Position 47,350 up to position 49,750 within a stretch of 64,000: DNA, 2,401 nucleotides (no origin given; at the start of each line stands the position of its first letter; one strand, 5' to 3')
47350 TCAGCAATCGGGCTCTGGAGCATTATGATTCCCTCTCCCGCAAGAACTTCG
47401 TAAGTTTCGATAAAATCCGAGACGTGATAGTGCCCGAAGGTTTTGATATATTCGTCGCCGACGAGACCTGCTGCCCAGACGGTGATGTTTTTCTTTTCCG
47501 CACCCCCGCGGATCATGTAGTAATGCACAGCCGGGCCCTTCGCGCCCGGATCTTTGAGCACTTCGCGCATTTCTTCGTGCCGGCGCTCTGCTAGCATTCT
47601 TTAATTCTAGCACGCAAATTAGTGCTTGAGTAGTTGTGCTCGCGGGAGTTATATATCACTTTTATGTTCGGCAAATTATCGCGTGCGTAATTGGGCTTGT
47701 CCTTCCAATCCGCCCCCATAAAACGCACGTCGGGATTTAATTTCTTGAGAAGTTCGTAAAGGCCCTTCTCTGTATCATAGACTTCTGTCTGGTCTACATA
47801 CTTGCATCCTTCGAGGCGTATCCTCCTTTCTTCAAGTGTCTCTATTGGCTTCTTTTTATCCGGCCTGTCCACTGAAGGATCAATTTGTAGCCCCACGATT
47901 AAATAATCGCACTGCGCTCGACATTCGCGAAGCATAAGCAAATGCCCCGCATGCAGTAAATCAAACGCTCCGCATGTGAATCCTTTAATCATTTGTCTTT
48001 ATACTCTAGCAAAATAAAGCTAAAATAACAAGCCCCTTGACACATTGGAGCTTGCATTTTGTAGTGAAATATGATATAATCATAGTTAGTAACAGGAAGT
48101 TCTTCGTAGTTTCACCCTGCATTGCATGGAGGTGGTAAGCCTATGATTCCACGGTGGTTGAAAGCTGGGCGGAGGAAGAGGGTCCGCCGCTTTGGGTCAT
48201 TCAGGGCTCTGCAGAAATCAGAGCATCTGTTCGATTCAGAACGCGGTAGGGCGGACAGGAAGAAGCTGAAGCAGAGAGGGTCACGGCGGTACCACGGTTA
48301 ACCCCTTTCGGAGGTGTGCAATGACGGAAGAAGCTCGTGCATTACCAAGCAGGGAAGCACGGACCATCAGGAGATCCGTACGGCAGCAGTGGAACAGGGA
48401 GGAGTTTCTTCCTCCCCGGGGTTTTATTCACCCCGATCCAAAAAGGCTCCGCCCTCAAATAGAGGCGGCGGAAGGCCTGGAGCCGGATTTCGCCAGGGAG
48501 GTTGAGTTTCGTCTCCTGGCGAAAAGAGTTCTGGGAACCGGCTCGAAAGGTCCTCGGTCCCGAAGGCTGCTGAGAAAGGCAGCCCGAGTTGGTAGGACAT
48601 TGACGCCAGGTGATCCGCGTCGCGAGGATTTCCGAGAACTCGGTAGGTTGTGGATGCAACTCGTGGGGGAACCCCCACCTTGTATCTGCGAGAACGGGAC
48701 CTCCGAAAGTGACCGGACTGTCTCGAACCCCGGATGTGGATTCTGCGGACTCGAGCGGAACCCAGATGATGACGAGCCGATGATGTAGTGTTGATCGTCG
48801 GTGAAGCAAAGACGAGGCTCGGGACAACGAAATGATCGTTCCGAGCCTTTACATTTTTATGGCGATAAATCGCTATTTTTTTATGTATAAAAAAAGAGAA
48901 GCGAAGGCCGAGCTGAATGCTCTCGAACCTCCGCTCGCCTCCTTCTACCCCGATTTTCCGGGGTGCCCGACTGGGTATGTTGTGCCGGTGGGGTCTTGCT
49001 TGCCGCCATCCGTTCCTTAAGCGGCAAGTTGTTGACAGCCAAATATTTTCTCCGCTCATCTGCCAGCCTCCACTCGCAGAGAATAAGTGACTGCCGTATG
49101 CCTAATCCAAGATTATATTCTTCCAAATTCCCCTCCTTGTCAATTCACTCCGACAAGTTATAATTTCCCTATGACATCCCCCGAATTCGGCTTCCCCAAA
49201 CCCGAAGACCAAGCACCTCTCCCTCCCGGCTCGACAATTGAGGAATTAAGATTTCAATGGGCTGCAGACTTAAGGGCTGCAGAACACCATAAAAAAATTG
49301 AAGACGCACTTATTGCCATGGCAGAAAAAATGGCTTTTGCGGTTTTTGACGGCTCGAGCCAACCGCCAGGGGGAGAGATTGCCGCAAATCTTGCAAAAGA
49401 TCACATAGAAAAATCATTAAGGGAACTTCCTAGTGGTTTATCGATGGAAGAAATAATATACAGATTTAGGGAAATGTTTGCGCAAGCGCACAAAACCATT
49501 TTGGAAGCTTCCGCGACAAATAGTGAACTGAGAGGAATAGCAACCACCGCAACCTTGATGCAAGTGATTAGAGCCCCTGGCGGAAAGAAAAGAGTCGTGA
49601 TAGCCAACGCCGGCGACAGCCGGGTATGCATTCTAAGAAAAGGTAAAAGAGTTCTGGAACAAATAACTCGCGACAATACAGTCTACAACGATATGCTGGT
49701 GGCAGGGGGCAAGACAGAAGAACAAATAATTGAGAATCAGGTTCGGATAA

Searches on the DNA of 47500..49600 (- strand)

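Call 4: search_rna_families(source=window, start=47500, end=49600, threshold=evalue, max_evalue=10, show_alignments=3)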
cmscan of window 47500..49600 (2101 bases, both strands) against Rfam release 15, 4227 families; matches with E-value up to 10: 3.
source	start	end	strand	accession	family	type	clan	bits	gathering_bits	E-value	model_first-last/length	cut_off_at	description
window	48388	48442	-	RF02337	GlsR8_miR10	Gene; snRNA; snoRNA; CD-box;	-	19.7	100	0.46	1-70/70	no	Giardia snoRNA GlsR8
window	48451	48524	+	RF02794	Pab19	Gene; snRNA; snoRNA; HACA-box;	-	18.2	55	7.2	1-102/102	no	Pab19 RNA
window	48476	48535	+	RF04041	MIR6154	Gene; miRNA;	-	17.1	100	3.6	1-77/77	no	MIR6154 microRNA precursor family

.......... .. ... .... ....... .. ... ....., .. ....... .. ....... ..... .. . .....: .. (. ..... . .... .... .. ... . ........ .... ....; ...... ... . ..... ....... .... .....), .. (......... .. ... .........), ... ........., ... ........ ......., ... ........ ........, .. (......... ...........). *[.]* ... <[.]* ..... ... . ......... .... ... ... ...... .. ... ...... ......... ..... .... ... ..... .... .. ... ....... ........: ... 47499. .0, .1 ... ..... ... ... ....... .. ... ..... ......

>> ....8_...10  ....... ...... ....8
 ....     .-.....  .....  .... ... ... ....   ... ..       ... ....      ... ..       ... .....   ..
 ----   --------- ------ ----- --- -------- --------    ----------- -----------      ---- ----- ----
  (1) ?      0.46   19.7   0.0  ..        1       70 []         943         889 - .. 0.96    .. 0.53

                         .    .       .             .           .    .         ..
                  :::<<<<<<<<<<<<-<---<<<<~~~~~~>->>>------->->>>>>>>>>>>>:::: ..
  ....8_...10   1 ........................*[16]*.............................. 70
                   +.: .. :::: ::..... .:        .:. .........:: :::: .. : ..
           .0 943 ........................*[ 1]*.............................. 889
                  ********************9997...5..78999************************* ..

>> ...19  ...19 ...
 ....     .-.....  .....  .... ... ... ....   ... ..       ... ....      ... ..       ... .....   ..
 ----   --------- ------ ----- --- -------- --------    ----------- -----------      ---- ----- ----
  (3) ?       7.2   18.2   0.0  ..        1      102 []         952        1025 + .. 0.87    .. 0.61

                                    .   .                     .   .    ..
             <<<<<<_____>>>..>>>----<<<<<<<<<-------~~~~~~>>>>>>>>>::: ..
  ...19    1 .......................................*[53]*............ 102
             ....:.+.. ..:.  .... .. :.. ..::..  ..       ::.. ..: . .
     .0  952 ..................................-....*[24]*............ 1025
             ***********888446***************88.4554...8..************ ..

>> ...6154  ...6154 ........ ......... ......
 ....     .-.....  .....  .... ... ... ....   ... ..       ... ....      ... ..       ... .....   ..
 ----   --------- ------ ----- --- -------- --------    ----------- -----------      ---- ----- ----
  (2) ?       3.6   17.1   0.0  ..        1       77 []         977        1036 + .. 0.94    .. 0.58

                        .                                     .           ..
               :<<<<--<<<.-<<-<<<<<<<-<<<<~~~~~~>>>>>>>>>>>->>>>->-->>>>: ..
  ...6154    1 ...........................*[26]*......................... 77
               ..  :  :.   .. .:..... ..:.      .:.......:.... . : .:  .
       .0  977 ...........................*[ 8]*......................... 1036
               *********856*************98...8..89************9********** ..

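Call 61: search_rna_families(source=window, start=48850, end=49170, threshold=evalue, max_evalue=10, show_alignments=3)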
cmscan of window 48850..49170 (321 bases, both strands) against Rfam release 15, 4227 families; matches with E-value up to 10: 4.
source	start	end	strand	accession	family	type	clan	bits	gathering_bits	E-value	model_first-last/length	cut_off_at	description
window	49136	49163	-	RF01082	SBWMV1_UPD-PKh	Cis-reg;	-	16.5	32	1.5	1-25/25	no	Pseudoknot of upstream pseudoknot domain (UPD) of the 3'UTR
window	48891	48956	-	RF00802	mir-207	Gene; miRNA;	-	16.1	88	2.3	1-78/78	no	mir-207 microRNA precursor family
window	48877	48978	-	RF02621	BSnc120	Gene; sRNA;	-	14.9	114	1.8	1-88/88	no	Brucella sRNA 120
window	48884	48952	-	RF04288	mir-9201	Gene; miRNA;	CL00147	13.2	95.5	5.7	1-81/81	no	mir-9201 microRNA precursor family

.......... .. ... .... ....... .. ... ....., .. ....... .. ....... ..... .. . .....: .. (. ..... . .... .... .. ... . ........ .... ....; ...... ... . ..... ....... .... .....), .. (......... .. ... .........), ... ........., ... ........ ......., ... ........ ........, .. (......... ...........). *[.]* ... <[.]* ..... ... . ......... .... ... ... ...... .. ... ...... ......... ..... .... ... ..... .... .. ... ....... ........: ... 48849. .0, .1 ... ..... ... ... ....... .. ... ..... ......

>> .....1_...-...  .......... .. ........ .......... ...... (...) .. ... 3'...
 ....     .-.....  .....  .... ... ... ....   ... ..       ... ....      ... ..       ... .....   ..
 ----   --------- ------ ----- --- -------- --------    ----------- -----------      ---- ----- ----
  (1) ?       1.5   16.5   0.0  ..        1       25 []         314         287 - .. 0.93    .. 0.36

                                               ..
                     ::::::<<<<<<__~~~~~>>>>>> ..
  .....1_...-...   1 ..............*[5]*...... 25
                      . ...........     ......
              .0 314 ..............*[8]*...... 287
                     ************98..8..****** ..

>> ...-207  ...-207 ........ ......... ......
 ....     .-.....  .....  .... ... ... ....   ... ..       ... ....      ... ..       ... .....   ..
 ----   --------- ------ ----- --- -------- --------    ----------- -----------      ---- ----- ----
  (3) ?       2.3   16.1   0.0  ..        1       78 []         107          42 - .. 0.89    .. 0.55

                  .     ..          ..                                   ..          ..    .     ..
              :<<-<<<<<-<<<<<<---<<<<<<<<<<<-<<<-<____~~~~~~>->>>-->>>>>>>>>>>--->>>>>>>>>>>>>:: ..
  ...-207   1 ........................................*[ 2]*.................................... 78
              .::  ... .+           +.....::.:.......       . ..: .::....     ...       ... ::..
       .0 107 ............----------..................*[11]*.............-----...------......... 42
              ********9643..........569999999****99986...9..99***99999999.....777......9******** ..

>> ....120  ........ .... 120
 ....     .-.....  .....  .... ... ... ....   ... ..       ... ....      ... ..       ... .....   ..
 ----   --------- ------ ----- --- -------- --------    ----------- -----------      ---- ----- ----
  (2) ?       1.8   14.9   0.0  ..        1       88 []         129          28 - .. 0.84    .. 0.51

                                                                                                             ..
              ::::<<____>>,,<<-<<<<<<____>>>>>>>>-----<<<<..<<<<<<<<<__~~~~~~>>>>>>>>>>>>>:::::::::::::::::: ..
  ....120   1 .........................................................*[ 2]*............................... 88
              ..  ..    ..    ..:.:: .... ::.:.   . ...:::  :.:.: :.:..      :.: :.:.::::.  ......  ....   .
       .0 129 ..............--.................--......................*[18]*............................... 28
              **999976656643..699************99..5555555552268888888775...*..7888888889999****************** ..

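Call 72: build_rna_model(alignment_id=A6)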
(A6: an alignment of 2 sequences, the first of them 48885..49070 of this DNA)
Model R1 built from alignment A6 (2 sequences, 207 columns); structure: RNAalifold consensus.
model positions 207; base pairs 36; branch points 4; effective number of sequences 1.32; information 0.59 bits per position. Calibrated on 0.2 Mb of random sequence (short: E-values are rough).
structure used (alignment columns):
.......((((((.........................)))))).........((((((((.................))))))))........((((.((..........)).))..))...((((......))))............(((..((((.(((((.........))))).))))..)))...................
